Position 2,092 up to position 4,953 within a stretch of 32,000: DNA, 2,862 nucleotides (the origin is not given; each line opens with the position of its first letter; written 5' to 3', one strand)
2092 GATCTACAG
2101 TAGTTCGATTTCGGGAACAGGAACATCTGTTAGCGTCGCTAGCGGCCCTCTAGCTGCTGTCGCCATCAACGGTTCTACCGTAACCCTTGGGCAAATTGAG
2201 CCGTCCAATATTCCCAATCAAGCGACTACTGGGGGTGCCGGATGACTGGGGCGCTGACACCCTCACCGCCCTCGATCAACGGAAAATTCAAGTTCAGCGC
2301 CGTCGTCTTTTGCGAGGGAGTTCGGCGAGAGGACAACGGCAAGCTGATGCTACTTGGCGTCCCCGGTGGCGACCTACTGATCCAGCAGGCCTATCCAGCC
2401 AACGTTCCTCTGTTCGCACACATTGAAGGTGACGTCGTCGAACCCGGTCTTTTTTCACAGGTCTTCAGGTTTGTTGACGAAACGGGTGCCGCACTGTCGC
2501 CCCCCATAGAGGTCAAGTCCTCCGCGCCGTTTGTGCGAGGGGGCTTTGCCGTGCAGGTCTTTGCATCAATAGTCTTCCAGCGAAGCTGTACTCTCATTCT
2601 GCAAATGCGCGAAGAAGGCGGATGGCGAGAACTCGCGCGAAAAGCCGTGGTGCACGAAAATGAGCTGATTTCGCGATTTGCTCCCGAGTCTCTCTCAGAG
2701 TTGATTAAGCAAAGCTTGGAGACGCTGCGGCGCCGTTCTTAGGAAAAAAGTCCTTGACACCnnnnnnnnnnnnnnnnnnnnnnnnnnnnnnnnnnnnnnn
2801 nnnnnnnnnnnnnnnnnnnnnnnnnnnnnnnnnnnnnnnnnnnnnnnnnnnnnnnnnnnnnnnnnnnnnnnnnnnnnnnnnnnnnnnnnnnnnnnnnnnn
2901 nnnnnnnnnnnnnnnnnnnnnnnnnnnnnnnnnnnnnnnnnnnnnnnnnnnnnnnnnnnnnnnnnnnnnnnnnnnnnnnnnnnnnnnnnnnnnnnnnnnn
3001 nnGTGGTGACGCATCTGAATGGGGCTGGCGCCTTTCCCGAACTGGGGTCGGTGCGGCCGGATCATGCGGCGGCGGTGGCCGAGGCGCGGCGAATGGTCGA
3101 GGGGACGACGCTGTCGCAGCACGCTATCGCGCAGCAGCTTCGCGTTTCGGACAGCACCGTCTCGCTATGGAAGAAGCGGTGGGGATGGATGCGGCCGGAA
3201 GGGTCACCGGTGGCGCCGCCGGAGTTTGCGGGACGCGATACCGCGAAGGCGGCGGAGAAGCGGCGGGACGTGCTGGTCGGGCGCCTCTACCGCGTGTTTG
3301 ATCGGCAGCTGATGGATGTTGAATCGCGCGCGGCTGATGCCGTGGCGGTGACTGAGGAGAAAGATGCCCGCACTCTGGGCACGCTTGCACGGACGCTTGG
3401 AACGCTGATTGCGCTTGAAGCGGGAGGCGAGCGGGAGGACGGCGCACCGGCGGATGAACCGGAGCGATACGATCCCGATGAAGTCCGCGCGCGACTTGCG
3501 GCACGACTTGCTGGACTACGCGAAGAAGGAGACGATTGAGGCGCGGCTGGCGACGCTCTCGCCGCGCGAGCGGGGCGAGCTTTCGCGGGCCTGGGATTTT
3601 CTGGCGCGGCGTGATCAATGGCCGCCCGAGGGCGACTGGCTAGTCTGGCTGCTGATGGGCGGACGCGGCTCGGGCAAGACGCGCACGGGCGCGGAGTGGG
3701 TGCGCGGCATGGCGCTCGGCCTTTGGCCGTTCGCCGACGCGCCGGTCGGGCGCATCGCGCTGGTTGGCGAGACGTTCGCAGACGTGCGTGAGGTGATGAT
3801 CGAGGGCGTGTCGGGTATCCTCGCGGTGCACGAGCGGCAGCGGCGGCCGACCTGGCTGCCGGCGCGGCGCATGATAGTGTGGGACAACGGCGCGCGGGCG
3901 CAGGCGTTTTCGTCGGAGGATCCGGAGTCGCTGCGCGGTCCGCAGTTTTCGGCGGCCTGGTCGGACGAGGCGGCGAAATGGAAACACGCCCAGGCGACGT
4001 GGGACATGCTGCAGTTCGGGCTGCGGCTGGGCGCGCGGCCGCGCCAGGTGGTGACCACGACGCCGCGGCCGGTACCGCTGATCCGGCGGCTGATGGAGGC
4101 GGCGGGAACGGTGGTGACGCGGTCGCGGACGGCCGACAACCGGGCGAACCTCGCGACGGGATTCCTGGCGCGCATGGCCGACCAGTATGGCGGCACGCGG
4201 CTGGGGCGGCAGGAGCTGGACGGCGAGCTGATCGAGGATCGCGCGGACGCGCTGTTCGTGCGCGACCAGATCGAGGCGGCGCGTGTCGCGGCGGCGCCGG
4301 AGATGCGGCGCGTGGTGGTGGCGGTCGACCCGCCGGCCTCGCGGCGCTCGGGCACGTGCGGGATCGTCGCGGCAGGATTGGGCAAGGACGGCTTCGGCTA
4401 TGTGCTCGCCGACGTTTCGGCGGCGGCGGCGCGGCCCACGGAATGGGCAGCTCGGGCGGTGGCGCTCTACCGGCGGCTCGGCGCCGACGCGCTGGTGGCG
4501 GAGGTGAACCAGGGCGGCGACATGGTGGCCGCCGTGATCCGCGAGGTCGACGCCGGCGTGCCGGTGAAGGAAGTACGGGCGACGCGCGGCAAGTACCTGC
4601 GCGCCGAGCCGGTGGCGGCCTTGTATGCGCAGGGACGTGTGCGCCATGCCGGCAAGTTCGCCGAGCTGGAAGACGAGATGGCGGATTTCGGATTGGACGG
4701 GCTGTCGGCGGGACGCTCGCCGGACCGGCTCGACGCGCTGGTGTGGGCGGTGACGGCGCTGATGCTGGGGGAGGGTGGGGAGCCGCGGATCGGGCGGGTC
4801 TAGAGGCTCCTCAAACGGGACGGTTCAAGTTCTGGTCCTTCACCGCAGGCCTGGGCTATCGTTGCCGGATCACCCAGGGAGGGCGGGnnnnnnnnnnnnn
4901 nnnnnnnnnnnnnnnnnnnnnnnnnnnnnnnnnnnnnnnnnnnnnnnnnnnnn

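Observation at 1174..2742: AT-richer three-gene overlapping operon (RelE/HigB-like, XRE-HTH, unknown) inserted just upstream of the GTA cluster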

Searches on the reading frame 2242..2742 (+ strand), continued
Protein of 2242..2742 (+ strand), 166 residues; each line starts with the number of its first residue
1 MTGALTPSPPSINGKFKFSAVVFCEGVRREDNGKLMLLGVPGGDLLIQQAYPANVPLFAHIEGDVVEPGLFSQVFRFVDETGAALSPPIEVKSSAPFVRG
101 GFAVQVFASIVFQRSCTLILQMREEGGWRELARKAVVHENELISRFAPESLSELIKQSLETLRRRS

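Call 99: search_solved_structures(query=A10, max_evalue=10, show_alignments=2)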
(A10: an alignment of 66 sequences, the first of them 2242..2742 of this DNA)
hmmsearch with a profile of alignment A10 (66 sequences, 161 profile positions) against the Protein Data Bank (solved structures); distinct sequences matched with E-value up to 10: 1.
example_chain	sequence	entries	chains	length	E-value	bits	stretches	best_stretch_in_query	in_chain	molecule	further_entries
4pl9_A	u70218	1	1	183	0.85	12.9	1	102-149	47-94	Ethylene receptor 1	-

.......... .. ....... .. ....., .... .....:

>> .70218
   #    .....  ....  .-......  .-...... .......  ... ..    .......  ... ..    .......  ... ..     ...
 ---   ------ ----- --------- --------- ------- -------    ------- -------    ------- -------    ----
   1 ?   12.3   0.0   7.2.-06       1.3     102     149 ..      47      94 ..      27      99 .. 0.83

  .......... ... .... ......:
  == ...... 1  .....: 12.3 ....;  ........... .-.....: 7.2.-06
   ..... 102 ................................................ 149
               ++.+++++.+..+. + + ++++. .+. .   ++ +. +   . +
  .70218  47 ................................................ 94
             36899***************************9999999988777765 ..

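Call 104: search_protein_families(library=pfam, proteins=[L038:4183-5937:-], max_evalue=0.01)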
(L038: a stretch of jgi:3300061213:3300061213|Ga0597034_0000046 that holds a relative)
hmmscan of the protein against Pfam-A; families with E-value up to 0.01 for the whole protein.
L038:4183-5937:- (584 aa): 0 families

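Call 106: list_cluster_members(proteins=[P0155, P0166, P0204, P0269, P0271, P0272, P0156, P0209, P0003])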
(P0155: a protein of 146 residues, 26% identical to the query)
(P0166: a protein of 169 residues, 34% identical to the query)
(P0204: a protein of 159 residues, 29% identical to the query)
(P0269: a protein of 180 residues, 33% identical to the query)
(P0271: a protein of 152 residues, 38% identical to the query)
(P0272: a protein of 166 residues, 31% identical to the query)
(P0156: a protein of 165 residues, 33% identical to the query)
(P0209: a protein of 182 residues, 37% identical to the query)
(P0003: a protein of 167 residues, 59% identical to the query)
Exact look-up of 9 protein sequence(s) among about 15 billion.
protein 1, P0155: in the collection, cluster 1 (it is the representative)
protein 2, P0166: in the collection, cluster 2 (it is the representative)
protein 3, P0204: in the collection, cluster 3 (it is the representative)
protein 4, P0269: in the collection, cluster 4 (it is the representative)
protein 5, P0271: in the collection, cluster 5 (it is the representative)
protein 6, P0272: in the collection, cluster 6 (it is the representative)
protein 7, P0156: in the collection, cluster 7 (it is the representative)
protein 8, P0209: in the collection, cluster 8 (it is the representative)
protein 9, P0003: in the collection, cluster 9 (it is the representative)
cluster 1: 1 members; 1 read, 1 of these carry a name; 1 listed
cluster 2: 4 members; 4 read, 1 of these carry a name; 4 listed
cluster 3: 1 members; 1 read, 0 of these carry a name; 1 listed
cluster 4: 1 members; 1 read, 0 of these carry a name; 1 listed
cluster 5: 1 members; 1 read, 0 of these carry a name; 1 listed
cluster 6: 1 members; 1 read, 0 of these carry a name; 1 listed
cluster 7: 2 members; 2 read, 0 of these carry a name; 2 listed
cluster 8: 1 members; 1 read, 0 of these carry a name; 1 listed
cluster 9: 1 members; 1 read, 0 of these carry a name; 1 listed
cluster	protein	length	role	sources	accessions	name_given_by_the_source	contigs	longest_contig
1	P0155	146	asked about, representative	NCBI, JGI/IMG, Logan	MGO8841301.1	MAG: hypothetical protein ACLQF1_09270 [Methyloceanibacter sp.] | hypothetical protein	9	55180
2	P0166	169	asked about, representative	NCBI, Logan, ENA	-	-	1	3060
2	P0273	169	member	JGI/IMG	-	hypothetical protein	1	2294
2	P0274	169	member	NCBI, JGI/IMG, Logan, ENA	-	-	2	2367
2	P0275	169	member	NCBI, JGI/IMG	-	-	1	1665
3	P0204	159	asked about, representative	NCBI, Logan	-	-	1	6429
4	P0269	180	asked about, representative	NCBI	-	-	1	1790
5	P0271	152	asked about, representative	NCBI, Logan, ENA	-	-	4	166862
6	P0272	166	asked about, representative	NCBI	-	-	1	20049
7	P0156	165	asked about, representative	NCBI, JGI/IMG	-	-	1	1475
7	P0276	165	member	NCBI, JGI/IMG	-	-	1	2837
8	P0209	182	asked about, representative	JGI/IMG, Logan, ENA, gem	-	-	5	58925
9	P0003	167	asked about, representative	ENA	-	-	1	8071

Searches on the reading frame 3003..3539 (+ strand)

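Call 3: search_protein_families(library=pfam, proteins=[window:3003-3539:+], max_evalue=1)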
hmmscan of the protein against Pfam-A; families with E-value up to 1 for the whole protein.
window:3003-3539:+ (178 aa): 9 families
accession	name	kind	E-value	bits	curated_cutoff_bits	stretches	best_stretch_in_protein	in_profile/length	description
PF13384.12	HTH_23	-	4.8e-05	23.5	24.6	1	37-66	18-47/50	Homeodomain-like domain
PF10668.15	Phage_terminase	-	0.008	16.3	22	1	34-62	20-48/67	Phage terminase small subunit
PF13542.12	HTH_Tnp_ISL3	-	0.016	15.1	27.4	1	28-53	20-43/51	Helix-turn-helix domain of transposase family ISL3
PF18542.6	TFIIB_C_1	-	0.027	15.1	25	1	83-121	59-97/99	Transcription factor IIB C-terminal module 1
PF05269.17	Phage_CII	-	0.035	14.8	21.3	0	31-60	18-47/91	Bacteriophage CII protein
PF13518.12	HTH_28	-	0.039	14.5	25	1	30-60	8-36/52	Helix-turn-helix domain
PF04218.19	CENP-B_N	-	0.065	13.3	21.2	1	32-58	19-44/53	CENP-B N-terminal DNA-binding domain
PF07022.19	Phage_CI_repr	-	0.084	13.7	22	1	29-59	4-35/65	Bacteriophage CI repressor helix-turn-helix domain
PF06056.18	Terminase_5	-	0.12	12.8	20.3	1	41-63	18-40/58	Putative ATPase subunit of terminase (gpP-like)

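Call 5: search_protein_families(library=ncbifam, proteins=[window:3003-3539:+], max_evalue=1)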
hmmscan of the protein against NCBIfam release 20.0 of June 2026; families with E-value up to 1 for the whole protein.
window:3003-3539:+ (178 aa): 2 families
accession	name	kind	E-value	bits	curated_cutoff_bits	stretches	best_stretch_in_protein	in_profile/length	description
NF040601.1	TerS_not_xtmA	equivalog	0.0033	17.2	120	1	34-64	20-50/233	phage terminase small subunit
NF033545.0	transpos_IS630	equivalog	0.028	13.9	100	1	37-61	13-37/299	IS630 family transposase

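Call 6: search_protein_families(library=phrogs, proteins=[window:3003-3539:+], max_evalue=1)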
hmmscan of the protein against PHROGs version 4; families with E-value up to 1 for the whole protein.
window:3003-3539:+ (178 aa): 17 families
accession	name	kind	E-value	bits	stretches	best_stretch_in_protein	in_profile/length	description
phrog_509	-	head and packaging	0.0012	19.5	1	33-71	18-56/238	terminase small subunit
phrog_4151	-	DNA, RNA and nucleotide metabolism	0.0022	18.8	1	33-66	19-50/154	DNA binding protein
phrog_1889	-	head and packaging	0.0053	17.3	1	38-66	24-52/276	terminase small subunit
phrog_5536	-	unknown function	0.018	15.8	1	32-98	17-80/172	-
phrog_2104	-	unknown function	0.033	15.4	1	20-58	36-74/103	-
phrog_2538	-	head and packaging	0.04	15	1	31-59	14-41/129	terminase small subunit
phrog_296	-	integration and excision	0.043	13.5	1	23-65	227-269/626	DNA transposition protein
phrog_1206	-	head and packaging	0.044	14.6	0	109-140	140-173/207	terminase small subunit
phrog_2606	-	head and packaging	0.047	14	1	33-77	17-62/310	terminase small subunit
phrog_8013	-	unknown function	0.051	14.5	1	27-86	167-225/231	-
phrog_59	-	DNA, RNA and nucleotide metabolism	0.079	13.3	1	36-75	246-282/423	HNH endonuclease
phrog_57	-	head and packaging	0.19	12.5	1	31-61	7-36/199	terminase small subunit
phrog_1124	-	transcription regulation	0.24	11.9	1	30-60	15-44/177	transcriptional regulator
phrog_1157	-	integration and excision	0.28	11.4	1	25-54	7-35/422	transposase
phrog_7676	-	unknown function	0.32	12.3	1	31-59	12-40/86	-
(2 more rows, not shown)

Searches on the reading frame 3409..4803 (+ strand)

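Call 3: search_protein_families(library=pfam, proteins=[window:3409-4803:+], max_evalue=1)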
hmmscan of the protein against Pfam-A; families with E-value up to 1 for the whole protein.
window:3409-4803:+ (464 aa): 2 families
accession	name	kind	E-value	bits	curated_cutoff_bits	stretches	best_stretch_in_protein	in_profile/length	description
PF03237.21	Terminase_6N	-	3.1e-28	99.3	22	1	82-289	2-214/215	Terminase large subunit, T4likevirus-type, N-terminal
PF17289.8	Terminase_6C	-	5e-20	72.5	22.6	1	305-449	2-153/155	Terminase RNaseH-like domain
